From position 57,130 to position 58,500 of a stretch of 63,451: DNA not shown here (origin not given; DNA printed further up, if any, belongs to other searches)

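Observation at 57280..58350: Stand-alone RelA/SpoT-family synthetase-like gene (SAS/toxSAS-like) as a single-gene islet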

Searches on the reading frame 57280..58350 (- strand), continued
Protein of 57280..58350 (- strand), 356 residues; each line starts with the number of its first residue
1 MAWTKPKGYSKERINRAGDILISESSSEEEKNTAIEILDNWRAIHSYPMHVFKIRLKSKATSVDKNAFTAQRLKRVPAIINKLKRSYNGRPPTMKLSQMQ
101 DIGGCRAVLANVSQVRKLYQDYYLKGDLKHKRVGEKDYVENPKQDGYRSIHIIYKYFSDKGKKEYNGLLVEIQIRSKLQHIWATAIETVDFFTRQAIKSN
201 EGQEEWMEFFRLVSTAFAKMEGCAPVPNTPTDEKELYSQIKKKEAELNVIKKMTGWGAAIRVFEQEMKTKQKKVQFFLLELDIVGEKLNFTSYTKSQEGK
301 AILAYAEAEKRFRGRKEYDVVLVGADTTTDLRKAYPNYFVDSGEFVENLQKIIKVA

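Call 16: find_related_loci(query=window:57280-58350:-, collection=genome_contigs, flank=8000)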
Query window:57280-58350:- (356 aa) in genome_contigs; peptide patterns used: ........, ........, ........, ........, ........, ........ (x = any residue, [..] = any of these).
240 stretches matched a pattern; 136 encode a relative of the query (tblastn E <= 1e-3); the best 80 are kept; 80 distinct loci.
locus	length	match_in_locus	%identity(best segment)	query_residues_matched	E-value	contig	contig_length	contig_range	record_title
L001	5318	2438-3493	76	3-354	0e+0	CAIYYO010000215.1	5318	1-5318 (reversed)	MAG: Euryarchaeota archaeon isolate AlinenSedimentsD2_bin-1345 genome assembly, contig: bin-1345:215/321, whole genome s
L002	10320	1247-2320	76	1-354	0e+0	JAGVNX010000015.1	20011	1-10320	MAG: Candidatus Iainarchaeum archaeon isolate DeMMO3_25 c_000000038661, whole genome shotgun sequence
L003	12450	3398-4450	75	1-353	0e+0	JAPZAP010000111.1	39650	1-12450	MAG: Candidatus Methanoperedens sp. isolate SR-VP_0-2cm_41_45 SR-VP_0-2_scaffold_141_6737744, whole genome shotgun seque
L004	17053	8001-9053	74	1-353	4e-179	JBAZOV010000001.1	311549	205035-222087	MAG: Candidatus Methanoperedens sp. isolate SO_2017_SWC_14 scaffold_38_c1_LP-4_2017, whole genome shotgun sequence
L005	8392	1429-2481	74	1-353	3e-179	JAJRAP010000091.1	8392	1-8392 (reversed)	MAG: Candidatus Methanoperedens sp. isolate OWC_0015 OWC_0015_k121_7639966, whole genome shotgun sequence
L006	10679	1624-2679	72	1-353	1e-174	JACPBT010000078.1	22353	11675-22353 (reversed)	MAG: Candidatus Woesearchaeota archaeon isolate NC_groundwater_264_Ag_S-0.2um_45_11 S5_GD2017_2_S2_scaffold_2596, whole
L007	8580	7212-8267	73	1-354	2e-173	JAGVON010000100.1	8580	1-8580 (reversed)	MAG: archaeon isolate DeMMO3_23 c_000000082471, whole genome shotgun sequence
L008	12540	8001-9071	71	1-356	1e-172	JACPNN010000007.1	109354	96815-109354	MAG: Candidatus Aenigmatarchaeota archaeon isolate NC_groundwater_576_Ag_S-0.2um_47_17 S36_SO-2_scaffold_55380, whole ge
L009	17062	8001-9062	71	1-354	6e-172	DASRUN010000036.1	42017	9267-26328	MAG TPA_asm: archaeon isolate SMAG_U8112 k141_2149716, whole genome shotgun sequence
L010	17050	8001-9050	70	1-352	1e-171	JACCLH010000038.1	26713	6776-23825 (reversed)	MAG: Candidatus Micrarchaeota archaeon isolate Sv348 k141_1504597, whole genome shotgun sequence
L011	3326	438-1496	70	1-353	9e-178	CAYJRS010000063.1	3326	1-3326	MAG TPA_asm: Candidatus Woesearchaeota archaeon isolate ERP125453_co1_447 genome assembly, contig: NODE_41601_length_332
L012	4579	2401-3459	69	1-353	8e-173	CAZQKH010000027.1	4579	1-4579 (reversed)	MAG TPA_asm: Candidatus Woesearchaeota archaeon isolate SRP191223_co2_5 genome assembly, contig: NODE_23663_length_4579_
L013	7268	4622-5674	69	1-353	3e-167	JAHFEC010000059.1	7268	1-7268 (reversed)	MAG: Candidatus Micrarchaeota archaeon isolate nzgw26 NODE_17011_length_7269_cov_2.648433, whole genome shotgun sequence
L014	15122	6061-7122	69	1-353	1e-165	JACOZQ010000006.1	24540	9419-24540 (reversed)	MAG: Candidatus Woesearchaeota archaeon isolate NC_groundwater_209_Ag_S-0.1um_32_61 S4_GD2017_2_S1_scaffold_1255, whole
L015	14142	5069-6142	67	1-354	6e-165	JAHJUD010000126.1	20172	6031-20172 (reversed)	MAG: Candidatus Micrarchaeota archaeon isolate OS_PC_MetaG.mb.82 OS_PC_MetaG.mb.82_k141_515860, whole genome shotgun seq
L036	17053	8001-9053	63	1-353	2e-151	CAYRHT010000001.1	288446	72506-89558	MAG TPA_asm: uncultured Gammaproteobacteria bacterium isolate binchicken_co28_75 genome assembly, contig: NODE_4_length_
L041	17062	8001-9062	60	1-354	1e-143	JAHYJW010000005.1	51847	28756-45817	MAG: Patescibacteria group bacterium isolate KA32 NODE_395_length_51847_cov_11.551102, whole genome shotgun sequence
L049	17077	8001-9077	55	1-353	1e-126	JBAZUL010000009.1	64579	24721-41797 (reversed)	MAG: Patescibacteria group bacterium isolate SO_2017_GW1_227 NODE_2483_length_64579_cov_3.679420_OW334_2017, whole genom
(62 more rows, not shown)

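Call 23: search_protein_representatives(protein=window:57280-58350:-)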
Query: 356 residues. Proteins with E-value up to 0.001 (for the whole library): 5105; up to 1e-10: 3076; up to 1e-30: 1464. The best 150 are listed.
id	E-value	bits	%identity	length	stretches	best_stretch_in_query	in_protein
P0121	5.5e-112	390.5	58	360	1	1-351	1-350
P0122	2.4e-111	388.4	54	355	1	1-353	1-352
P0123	9.2e-104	363.5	53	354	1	1-353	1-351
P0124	3.0e-99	348.7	59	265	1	9-266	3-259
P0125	6.2e-99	347.6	51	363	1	8-354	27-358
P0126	6.5e-90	318.0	46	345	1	1-352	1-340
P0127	9.3e-89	314.2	46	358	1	1-352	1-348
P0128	1.0e-86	307.5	56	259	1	99-353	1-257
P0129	9.7e-86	304.3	47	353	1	1-353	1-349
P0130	6.1e-84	298.3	46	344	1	6-353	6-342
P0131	1.2e-83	297.4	44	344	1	1-352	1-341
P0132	5.2e-83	295.3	47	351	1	1-351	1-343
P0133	5.9e-82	291.8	45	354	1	3-351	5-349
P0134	6.7e-82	291.6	41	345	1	1-352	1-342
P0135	1.9e-81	290.1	42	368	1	2-354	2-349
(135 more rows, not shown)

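Call 24: find_encoding_contigs(protein=P0002, flank=10000, max_places=3)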
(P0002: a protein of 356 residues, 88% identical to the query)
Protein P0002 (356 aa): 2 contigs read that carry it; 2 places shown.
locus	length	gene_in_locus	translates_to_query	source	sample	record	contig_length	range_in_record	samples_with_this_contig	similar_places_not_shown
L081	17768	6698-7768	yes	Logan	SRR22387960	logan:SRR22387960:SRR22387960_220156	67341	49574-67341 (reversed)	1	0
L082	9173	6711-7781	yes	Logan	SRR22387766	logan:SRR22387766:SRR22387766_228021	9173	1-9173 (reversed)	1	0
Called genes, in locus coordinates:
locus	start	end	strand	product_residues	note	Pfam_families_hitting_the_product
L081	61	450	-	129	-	PF00903:Glyoxalase, PF12681:Glyoxalase_2 (weak), PF13669:Glyoxalase_4 (faint), PF22677:Ble-like_N (weak)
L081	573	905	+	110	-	-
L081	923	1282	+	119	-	PF25212:HVO_A0114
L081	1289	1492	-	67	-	-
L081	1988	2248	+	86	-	PF00736:EF1_GNE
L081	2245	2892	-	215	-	-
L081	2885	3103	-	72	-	-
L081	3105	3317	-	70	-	-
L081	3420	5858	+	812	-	PF02463:SMC_N, PF13476:AAA_23, PF13555:AAA_29 (weak)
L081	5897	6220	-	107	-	-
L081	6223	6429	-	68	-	PF01192:RNA_pol_Rpb6 (weak)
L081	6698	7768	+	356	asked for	PF04607:RelA_SpoT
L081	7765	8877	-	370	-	-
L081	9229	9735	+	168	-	PF01467:CTP_transf_like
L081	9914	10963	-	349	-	PF00266:Aminotran_5 (weak)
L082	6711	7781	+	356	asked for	PF04607:RelA_SpoT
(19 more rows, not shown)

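Call 25: find_encoding_contigs(protein=window:57280-58350:-, flank=10000, max_places=4)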
Protein window:57280-58350:- (356 aa): 4 contigs read that carry it; 3 places shown.
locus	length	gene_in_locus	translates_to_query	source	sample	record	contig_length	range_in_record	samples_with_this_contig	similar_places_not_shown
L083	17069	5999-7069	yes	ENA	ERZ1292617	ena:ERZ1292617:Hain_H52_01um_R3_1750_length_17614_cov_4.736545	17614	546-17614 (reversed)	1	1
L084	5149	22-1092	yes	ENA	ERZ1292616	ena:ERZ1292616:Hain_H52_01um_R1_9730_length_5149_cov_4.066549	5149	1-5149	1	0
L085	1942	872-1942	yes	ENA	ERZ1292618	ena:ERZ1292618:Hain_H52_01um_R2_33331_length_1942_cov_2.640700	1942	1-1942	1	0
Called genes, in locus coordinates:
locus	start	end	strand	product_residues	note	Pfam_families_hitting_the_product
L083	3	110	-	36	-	?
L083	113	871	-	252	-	PF10604:Polyketide_cyc2 (faint)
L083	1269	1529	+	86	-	PF00736:EF1_GNE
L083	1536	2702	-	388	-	PF20703:nSTAND1 (weak), PF01637:ATPase_2 (weak), PF05621:TniB (faint), PF13191:AAA_16, PF13401:AAA_22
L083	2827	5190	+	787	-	PF02463:SMC_N, PF13175:AAA_15 (faint), PF13476:AAA_23, PF13555:AAA_29 (weak), PF02463:SMC_N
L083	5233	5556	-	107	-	-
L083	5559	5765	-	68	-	PF01192:RNA_pol_Rpb6 (weak)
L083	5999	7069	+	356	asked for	PF04607:RelA_SpoT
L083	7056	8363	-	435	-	-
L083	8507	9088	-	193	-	PF00925:GTP_cyclohydro2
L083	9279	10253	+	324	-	PF02661:Fic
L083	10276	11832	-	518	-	PF01935:DUF87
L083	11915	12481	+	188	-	-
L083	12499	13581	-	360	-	PF09376:NurA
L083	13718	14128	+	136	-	-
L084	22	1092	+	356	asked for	PF04607:RelA_SpoT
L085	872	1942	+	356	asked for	PF04607:RelA_SpoT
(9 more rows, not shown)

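Call 40: predict_structure(alignment_id=A1)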
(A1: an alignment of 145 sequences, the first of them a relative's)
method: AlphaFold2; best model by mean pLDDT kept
length: 356 residues; sequences in the alignment: 145
mean_pLDDT: 92.1   pTM: 0.89
mean pLDDT of the five models: 92.1, 90.4, 89.3, 89.1, 85.1
residues with pLDDT >= 90: 277; 70-90: 63; 50-70: 15; < 50: 1
segments of 3 or more residues with pLDDT < 50: none
pLDDT, mean of each block of 10 residues (from residue 1): 89 98 96 97 96 96 97 94 91 95 96 98 88 97 96 95 94 98 93 72 88 98 97 97 96 86 62 86 90 91 94 89 90 88 94 94
secondary structure, 60 per line:
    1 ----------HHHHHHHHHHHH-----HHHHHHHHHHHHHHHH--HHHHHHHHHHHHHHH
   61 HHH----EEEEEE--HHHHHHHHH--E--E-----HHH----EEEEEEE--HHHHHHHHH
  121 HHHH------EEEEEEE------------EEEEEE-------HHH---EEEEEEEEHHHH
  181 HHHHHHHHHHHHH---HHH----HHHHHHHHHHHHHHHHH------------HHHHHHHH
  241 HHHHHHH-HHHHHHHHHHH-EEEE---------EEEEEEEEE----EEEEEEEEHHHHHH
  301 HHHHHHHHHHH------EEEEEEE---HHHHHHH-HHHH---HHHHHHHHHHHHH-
elements in order: H11-22 H28-43 H46-63 E68-73 H76-84 E103-109 H112-124 E131-137 E150-155 E169-176 H177-193 H204-220 H233-247 H249-259 E261-264 E274-282 E287-294 H295-311 E318-324 H328-334 H336-339 H343-355

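Call 44: fold_search(model_id=the predicted structure, library=pdb)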
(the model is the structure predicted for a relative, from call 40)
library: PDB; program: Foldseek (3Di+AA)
matches with E <= 10: 466; with E <= 0.001: 54
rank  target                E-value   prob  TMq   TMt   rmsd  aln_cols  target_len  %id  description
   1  7ztb_B                2.9e-23  1.00  0.67  0.69   9.9       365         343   31  Structure of the Salmonella tRNA pyrophosphokinase CapRel (released 2022-11-23)
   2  9erv_A                5.7e-23  1.00  0.67  0.69  10.7       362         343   31  Structure of Salmonella CapRel bound to Bas11 Gp54 (released 2024-11-06)
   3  7ztb_A                2.9e-22  1.00  0.66  0.68   9.8       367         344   30  Structure of the Salmonella tRNA pyrophosphokinase CapRel (released 2022-11-23)
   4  5dec_D                3.0e-08  1.00  0.39  0.69   3.9       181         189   23  Crystal structure of the small alarmone synthetase 1 from Bacillus subtilis (released 2015-10-28)
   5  5ded_C                3.1e-08  1.00  0.41  0.72   3.6       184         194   24  Crystal structure of the small alarmone synthethase 1 from Bacillus subtilis bound to its product pppGpp (released 2015-10-28)
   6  5ded_H                3.9e-08  1.00  0.40  0.70   3.8       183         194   23  Crystal structure of the small alarmone synthethase 1 from Bacillus subtilis bound to its product pppGpp (released 2015-10-28)
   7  5dec_B                4.1e-08  1.00  0.41  0.72   3.4       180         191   24  Crystal structure of the small alarmone synthetase 1 from Bacillus subtilis (released 2015-10-28)
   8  6ex0_B                4.6e-08  1.00  0.37  0.62   5.1       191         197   22  Crystal structure of RelP (SAS2) from Staphylococcus aureus bound to pppGpp in the post-catalytic state (released 2018-01-24)
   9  5dec_A                5.1e-08  1.00  0.39  0.70   3.9       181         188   24  Crystal structure of the small alarmone synthetase 1 from Bacillus subtilis (released 2015-10-28)
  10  6fgk_D                5.1e-08  1.00  0.39  0.70   3.5       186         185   21  Crystal structure of the small alarmone synthethase 2 from Bacillus subtilis (released 2018-02-07)
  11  6ewz_B                5.1e-08  1.00  0.40  0.66   4.9       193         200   22  Crystal structure of RelP (SAS2) from Staphylococcus aureus bound to AMPCPP and GTP in the pre-catalytic state (released 2018-01-24)
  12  6fgx_A                7.7e-08  1.00  0.38  0.65   4.9       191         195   21  Crystal structure of the small alarmone synthethase 2 from Staphylococcus aureus bound to AMPCPP (released 2018-02-07)
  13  5ded_E                8.6e-08  1.00  0.40  0.71   3.5       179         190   24  Crystal structure of the small alarmone synthethase 1 from Bacillus subtilis bound to its product pppGpp (released 2015-10-28)
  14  6fgk_A                9.6e-08  1.00  0.42  0.76   3.9       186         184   19  Crystal structure of the small alarmone synthethase 2 from Bacillus subtilis (released 2018-02-07)
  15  5ded_F                9.6e-08  1.00  0.37  0.64   5.2       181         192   24  Crystal structure of the small alarmone synthethase 1 from Bacillus subtilis bound to its product pppGpp (released 2015-10-28)
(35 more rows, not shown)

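Call 52: find_related_loci(query=window:57280-58350:-, collection=viral_contigs, flank=10000)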
Query window:57280-58350:- (356 aa) in viral_contigs; peptide patterns used: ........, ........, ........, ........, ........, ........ (x = any residue, [..] = any of these).
18 stretches matched a pattern; 6 encode a relative of the query (tblastn E <= 1e-3); 6 distinct loci.
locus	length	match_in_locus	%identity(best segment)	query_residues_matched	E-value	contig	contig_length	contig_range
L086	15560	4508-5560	73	1-352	2e-179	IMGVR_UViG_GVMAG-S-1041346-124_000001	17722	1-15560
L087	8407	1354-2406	39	1-353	2e-82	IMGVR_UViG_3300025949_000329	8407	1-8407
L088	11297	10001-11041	40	1-351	7e-81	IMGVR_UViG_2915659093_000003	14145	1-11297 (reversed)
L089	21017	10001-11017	39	1-356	2e-78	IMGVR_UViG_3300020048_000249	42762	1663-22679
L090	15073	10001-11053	35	9-353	8e-67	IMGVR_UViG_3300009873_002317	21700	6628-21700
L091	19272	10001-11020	34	9-353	3e-65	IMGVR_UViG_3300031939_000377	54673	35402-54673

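Call 53: find_encoding_contigs(protein=P0033, flank=10000, max_places=2)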
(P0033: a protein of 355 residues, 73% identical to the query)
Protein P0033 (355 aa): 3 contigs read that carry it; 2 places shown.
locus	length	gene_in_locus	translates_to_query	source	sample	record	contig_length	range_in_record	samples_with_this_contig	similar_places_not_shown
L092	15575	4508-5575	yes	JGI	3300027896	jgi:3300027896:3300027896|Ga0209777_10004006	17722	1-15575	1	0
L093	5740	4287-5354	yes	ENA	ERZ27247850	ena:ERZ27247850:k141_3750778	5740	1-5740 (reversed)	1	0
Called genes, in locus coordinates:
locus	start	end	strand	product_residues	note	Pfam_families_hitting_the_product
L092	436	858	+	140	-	-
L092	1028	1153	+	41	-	-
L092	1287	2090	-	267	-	-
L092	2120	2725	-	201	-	PF19810:HFX_2341_N, PF23400:CARF_Card1, PF13022:HTH_Tnp_1_2 (weak), PF08279:HTH_11 (weak), PF13412:HTH_24 (weak), PF25213:HVO_A0261_N (weak)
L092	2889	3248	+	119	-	-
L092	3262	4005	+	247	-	-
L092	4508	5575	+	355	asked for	PF04607:RelA_SpoT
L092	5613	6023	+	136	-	PF00075:RNase_H, PF13456:RVT_3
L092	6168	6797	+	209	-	PF20594:DUF6794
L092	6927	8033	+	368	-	-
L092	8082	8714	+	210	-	-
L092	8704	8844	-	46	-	-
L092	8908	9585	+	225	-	PF24698:DUF7662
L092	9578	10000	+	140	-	PF22399:DUF6979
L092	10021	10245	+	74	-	-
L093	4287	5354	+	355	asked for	PF04607:RelA_SpoT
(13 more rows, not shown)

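Call 56: search_protein_families(library=padloc, alignment_id=A2, max_evalue=0.00001)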
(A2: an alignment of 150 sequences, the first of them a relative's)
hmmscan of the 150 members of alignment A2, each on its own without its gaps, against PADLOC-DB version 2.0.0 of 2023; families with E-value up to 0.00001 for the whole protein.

A. member 1, L001:73-2043:- (656 aa): 6 families
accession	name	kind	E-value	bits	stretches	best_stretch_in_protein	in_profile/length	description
PDLC02506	BrxL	-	4.6e-12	43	1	462-609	499-650/680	BrxL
PDLC01995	RtcR_PspF2--CARF_AAA_HTH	-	2.5e-11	41.4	0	255-297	254-297/481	-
PDLC01993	RtcR--CARF_AAA_HTH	-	6.2e-11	39.4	1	254-305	270-323/523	-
PDLC01994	RtcR_PspF1--CARF_AAA_HTH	-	1.4e-08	32.3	0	254-297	242-286/468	-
PDLC04232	IetA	-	2.7e-07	28.3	0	46-92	93-140/330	-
PDLC01981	CARF_m2--CARF_LON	-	1e-06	26.5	1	538-621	122-205/408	-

B. families by the number of members that match (of 150 scanned): 95 families (the first 25 are shown)
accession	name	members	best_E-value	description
PDLC01434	CasR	3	2e-21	"CAS-I,CAS-II,CAS-III,CAS-IV,CAS-V,CAS-VI; associated_signaling"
PDLC04053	PD-T4-6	2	2.9e-31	-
PDLC04042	PD-T4-6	2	8.8e-31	-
PDLC04054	PD-T4-6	2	4.1e-27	-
PDLC04047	PD-T4-6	2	1.8e-25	-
PDLC04043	PD-T4-6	2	2.4e-24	-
PDLC01268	CasR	2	1.8e-13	"CAS-I,CAS-II,CAS-III,CAS-IV,CAS-V,CAS-VI; associated_signaling"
PDLC03707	HEase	2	1e-12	homing endonuclease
PDLC04368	PDC-M05A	2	1.8e-12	-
PDLC04903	PDC-S09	2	3e-10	-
PDLC04904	PDC-S09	2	2.1e-09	-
PDLC04906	PDC-S09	2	2.7e-09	-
PDLC01850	CARF3--CARF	2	1.1e-08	-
PDLC04902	PDC-S09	2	2.1e-08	-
PDLC04058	PD-T4-6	2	3.2e-08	-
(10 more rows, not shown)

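Call 57: search_protein_families(library=pfam, alignment_id=A2, max_evalue=0.00001)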
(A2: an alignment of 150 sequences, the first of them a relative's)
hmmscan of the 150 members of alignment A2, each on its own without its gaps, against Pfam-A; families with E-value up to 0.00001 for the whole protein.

A. member 1, L001:73-2043:- (656 aa): 9 families
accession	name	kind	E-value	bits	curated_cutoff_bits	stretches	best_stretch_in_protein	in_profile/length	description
PF05362.19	Lon_C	-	3.1e-34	118.8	21.1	1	455-635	19-203/205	Lon protease (S16) C-terminal proteolytic domain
PF00158.32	Sigma54_activat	-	4.5e-13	49.7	20.2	0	252-298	84-130/168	Sigma-54 interaction domain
PF01078.27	Mg_chelatase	-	9e-13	48.5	20.3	1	49-97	3-51/207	Magnesium chelatase, subunit ChlI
PF07728.20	AAA_5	-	6.8e-09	36.3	22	0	70-96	1-27/139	AAA domain (dynein-related subfamily)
PF13541.12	ChlI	-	1.3e-08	35.2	27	1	481-605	1-121/121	Subunit ChlI of Mg-chelatase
PF20436.4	LonB_AAA-LID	-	3.6e-08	33.8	22.4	1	374-428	1-55/65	Archaeal LonB, AAA+ ATPase LID domain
PF00004.35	AAA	-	8e-08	33.2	21.2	0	71-92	1-22/131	ATPase family associated with various cellular activities (AAA)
PF14532.12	Sigma54_activ_2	-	3.8e-07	30.8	25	0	61-104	14-57/138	Sigma-54 interaction domain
PF13191.12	AAA_16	-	3.5e-06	28.1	32.6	0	51-104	2-57/167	AAA ATPase domain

B. families by the number of members that match (of 150 scanned): 178 families (the first 25 are shown)
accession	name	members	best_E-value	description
PF00254.34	FKBP_C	3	1.4e-21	FKBP-type peptidyl-prolyl cis-trans isomerase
PF01336.31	tRNA_anti-codon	3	1.6e-17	OB-fold nucleic acid binding domain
PF00113.28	Enolase_C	2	1e-115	Enolase, C-terminal TIM barrel domain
PF00814.31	TsaD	2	3e-90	tRNA N6-adenosine threonylcarbamoyltransferase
PF13549.11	ATP-grasp_5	2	2.4e-86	ATP-grasp domain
PF19289.4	PmbA_TldD_3rd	2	1.8e-73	PmbA/TldA metallopeptidase C-terminal domain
PF01554.23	MatE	2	6e-63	MatE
PF03952.21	Enolase_N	2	1.6e-59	Enolase, N-terminal domain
PF01163.29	RIO1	2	3.3e-46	RIO domain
PF02653.21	BPD_transp_2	2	2.5e-43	Branched-chain amino acid transport system / permease component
PF00687.26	Ribosomal_L1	2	2.8e-33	Ribosomal protein L1p/L10e family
PF02355.23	SecD_SecF_C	2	1.1e-26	Protein export membrane protein SecD/SecF, C-terminal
PF00069.31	Pkinase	2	2.4e-21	Protein kinase domain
PF00298.24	Ribosomal_L11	2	1.3e-20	Ribosomal protein L11, RNA binding domain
PF03439.18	Spt5-NGN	2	1.7e-18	Early transcription elongation factor of RNA pol II, NGN section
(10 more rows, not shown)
